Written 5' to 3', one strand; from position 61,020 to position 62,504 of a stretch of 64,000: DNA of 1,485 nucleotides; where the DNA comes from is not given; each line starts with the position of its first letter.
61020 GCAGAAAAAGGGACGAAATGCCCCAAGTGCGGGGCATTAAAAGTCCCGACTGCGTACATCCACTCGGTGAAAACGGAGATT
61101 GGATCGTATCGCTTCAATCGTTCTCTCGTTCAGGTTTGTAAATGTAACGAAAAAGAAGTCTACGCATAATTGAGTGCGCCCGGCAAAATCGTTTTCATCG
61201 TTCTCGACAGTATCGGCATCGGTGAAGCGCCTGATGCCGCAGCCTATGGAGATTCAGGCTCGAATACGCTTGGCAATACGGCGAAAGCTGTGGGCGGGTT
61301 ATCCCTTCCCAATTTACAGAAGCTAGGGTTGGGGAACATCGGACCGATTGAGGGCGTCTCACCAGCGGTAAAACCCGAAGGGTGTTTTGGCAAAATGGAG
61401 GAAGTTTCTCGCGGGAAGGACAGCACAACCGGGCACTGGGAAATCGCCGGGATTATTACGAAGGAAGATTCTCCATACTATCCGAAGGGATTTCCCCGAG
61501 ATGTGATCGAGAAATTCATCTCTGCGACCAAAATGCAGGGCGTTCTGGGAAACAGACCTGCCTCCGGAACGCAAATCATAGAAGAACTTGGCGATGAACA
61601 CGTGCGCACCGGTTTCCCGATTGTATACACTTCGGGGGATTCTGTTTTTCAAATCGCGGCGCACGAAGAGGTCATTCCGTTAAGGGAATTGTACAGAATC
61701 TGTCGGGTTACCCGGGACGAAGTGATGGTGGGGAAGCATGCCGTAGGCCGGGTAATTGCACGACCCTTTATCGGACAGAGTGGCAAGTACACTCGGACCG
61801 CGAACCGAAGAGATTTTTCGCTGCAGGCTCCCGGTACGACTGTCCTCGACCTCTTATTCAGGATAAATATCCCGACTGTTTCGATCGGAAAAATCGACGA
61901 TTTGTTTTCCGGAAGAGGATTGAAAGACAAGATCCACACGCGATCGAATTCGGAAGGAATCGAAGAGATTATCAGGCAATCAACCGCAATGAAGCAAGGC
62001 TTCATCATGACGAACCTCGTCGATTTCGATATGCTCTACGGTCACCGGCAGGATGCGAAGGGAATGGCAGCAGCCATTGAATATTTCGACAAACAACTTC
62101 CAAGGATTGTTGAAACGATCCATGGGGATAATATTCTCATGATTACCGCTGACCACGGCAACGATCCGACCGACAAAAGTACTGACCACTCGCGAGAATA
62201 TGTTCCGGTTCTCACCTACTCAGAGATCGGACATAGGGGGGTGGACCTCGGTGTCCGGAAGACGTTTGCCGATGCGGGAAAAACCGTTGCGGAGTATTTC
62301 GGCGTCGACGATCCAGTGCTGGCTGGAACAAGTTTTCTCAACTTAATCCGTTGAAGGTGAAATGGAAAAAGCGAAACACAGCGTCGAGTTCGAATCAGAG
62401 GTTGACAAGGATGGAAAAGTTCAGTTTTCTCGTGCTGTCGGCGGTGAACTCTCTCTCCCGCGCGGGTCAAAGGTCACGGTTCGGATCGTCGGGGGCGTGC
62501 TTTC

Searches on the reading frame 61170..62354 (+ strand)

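Call 80: search_protein_families(library=pfam, proteins=[window:61170-62354:+], max_evalue=0.00001)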
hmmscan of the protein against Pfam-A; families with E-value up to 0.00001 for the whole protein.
window:61170-62354:+ (394 aa): 1 family
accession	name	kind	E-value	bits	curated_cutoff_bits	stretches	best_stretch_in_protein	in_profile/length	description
PF01676.23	Metalloenzyme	-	2.3e-37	129.3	24.3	1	6-380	2-251/252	Metalloenzyme superfamily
